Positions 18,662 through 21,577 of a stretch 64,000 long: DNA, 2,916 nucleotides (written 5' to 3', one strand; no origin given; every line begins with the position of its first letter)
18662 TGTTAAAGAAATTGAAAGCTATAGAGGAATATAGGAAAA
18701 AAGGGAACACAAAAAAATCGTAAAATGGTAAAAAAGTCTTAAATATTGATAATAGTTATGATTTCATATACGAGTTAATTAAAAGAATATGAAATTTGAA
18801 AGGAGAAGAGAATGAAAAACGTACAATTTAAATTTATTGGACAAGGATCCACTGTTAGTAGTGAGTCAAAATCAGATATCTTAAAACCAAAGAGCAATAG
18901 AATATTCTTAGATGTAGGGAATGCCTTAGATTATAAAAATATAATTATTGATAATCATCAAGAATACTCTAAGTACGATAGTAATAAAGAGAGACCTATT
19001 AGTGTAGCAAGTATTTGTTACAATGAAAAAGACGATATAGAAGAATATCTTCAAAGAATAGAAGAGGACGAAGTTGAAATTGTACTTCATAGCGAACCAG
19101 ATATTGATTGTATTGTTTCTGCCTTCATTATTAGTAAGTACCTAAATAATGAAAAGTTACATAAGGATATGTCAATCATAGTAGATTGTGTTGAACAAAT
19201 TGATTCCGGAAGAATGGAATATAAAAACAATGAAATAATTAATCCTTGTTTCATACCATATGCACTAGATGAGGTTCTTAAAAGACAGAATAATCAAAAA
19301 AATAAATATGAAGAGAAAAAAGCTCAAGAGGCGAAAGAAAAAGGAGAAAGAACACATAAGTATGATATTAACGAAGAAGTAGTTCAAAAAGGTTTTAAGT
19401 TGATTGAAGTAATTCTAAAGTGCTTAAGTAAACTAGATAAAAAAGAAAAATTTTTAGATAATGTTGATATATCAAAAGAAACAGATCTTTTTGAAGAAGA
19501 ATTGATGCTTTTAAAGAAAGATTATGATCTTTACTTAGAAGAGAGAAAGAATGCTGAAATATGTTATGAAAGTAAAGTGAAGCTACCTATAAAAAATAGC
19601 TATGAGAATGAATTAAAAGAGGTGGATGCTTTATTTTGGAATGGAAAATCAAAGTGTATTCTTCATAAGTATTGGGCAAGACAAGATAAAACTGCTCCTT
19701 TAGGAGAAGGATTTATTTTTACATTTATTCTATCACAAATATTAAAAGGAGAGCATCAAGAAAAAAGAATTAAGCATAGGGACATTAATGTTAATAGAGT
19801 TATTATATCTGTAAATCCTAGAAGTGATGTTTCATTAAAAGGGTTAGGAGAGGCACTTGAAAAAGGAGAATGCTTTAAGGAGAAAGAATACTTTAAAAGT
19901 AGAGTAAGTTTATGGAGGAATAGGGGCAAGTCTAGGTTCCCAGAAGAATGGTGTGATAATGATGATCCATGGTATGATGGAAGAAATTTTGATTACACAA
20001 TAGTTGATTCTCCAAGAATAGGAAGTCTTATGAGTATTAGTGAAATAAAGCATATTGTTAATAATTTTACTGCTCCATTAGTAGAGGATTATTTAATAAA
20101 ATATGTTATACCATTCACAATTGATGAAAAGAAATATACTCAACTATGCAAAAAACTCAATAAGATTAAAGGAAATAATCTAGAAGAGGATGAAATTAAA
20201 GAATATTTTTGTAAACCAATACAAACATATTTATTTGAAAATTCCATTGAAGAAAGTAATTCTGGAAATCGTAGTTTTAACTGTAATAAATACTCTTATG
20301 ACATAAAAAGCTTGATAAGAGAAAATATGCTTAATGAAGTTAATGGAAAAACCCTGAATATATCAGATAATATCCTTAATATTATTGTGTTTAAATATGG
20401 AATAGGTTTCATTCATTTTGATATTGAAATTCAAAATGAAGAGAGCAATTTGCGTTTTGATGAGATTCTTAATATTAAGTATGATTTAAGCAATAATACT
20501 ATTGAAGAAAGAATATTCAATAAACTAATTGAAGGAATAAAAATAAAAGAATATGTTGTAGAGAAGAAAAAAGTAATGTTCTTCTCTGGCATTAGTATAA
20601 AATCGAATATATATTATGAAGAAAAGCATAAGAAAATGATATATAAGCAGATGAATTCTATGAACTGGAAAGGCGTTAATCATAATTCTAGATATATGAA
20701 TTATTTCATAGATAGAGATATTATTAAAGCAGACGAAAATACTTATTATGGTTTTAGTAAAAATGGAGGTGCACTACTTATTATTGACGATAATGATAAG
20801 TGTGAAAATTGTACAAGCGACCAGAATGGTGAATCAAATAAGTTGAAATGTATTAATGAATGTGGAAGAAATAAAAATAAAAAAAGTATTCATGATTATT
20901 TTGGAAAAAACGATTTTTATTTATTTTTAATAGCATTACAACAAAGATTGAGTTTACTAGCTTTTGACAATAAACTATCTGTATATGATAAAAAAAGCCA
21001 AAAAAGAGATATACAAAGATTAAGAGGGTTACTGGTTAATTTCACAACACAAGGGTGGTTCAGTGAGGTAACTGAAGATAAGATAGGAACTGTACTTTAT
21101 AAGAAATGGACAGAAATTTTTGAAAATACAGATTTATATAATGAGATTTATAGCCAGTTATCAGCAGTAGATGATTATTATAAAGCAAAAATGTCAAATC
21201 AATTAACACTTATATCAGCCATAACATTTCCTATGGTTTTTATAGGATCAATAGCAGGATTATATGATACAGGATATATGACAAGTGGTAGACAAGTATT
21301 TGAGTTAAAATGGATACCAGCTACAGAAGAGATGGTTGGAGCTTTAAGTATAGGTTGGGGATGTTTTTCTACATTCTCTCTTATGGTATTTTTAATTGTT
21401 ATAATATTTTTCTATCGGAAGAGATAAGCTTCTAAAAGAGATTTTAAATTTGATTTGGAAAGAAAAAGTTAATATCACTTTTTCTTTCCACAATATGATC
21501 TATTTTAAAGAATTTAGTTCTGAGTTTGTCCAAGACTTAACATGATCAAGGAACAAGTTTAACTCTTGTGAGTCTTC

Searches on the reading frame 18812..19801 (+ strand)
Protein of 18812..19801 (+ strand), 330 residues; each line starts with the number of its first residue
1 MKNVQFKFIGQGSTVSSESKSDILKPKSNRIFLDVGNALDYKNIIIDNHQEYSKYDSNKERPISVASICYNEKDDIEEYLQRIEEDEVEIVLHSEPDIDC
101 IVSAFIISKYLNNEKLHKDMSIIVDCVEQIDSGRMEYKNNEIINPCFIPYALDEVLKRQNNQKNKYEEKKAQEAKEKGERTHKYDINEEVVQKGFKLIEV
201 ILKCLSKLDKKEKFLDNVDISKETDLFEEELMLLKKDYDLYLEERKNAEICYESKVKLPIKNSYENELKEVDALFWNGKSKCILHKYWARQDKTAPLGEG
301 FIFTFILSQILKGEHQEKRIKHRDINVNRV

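Call 43: search_protein_families(library=pfam, proteins=[window:18812-19801:+], max_evalue=10)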
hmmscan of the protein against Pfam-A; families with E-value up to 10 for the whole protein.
window:18812-19801:+ (330 aa): 4 families
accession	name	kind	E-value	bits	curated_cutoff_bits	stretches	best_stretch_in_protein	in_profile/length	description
PF01368.27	DHH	-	0.00037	21.2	28.1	1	89-126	3-48/125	DHH family, N-terminal domain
PF01935.23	DUF87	-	0.026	15.1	23.2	1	39-211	51-207/220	Helicase HerA, central domain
PF06012.17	DUF908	-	0.029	14.2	34.7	1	160-214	191-243/358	Domain of Unknown Function (DUF908)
PF00686.25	CBM_20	-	0.11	12.7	23.3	1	18-71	41-93/97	Starch binding domain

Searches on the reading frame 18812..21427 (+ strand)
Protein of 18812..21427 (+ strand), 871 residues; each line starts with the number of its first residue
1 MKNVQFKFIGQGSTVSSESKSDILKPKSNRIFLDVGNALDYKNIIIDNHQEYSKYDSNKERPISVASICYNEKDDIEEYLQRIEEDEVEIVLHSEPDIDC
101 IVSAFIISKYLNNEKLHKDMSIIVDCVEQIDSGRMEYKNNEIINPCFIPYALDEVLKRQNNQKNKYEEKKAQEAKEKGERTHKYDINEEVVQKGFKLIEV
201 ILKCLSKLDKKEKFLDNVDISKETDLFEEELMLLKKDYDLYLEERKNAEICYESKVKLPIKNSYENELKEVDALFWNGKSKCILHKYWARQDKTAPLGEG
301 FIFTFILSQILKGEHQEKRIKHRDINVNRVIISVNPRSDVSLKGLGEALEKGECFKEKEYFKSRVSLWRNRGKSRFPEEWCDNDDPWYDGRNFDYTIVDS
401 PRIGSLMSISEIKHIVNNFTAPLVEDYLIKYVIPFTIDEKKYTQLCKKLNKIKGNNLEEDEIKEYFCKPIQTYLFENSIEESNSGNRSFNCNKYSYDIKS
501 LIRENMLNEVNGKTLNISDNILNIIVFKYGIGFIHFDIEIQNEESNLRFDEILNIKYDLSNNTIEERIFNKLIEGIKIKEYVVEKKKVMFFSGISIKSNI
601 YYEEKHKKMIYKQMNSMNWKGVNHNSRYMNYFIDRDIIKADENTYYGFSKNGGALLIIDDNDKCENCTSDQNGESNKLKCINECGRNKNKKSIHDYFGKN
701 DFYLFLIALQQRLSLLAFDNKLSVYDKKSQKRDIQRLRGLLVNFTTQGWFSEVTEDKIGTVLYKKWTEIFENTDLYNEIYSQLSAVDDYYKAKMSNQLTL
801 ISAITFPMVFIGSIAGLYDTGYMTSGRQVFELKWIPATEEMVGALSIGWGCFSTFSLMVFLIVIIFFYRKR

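Call 3: search_protein_families(library=pfam, proteins=[window:18812-21427:+], max_evalue=1)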
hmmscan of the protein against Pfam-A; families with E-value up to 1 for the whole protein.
window:18812-21427:+ (871 aa): 1 family
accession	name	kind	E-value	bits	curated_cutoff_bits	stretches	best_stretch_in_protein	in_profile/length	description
PF01368.27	DHH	-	0.0031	18.2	28.1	1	89-126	3-48/125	DHH family, N-terminal domain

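Call 4: search_protein_families(library=padloc, proteins=[window:18812-21427:+], max_evalue=1)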
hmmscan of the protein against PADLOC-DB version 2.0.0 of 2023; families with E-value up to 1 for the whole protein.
window:18812-21427:+ (871 aa): 3 families
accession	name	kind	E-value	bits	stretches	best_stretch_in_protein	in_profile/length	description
PDLC01043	CorA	-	6.6e-21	72.5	1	689-846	273-428/457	CorA-like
PDLC01174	CorA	-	1.7e-12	45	1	695-867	281-437/446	CorA-like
PDLC01980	CARF_m13--CARF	-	0.0041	15.1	1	432-470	120-158/168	-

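Call 5: search_protein_families(library=ncbifam, proteins=[window:18812-21427:+], max_evalue=1)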
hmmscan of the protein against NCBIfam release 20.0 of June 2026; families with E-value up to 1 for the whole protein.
window:18812-21427:+ (871 aa): 1 family
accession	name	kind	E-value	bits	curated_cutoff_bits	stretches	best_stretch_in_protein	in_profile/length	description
NF052355.1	Ralst_lectin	equivalog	0.049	13.9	100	1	262-391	38-84/86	fucose-binding lectin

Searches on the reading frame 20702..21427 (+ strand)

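Call 43: search_protein_families(library=pfam, proteins=[window:20702-21427:+], max_evalue=10)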
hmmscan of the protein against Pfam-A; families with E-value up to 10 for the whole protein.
window:20702-21427:+ (241 aa): 1 family
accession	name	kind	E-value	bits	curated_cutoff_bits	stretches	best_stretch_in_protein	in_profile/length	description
PF01544.23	CorA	-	0.085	12.6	27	1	132-214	204-263/292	CorA-like Mg2+ transporter protein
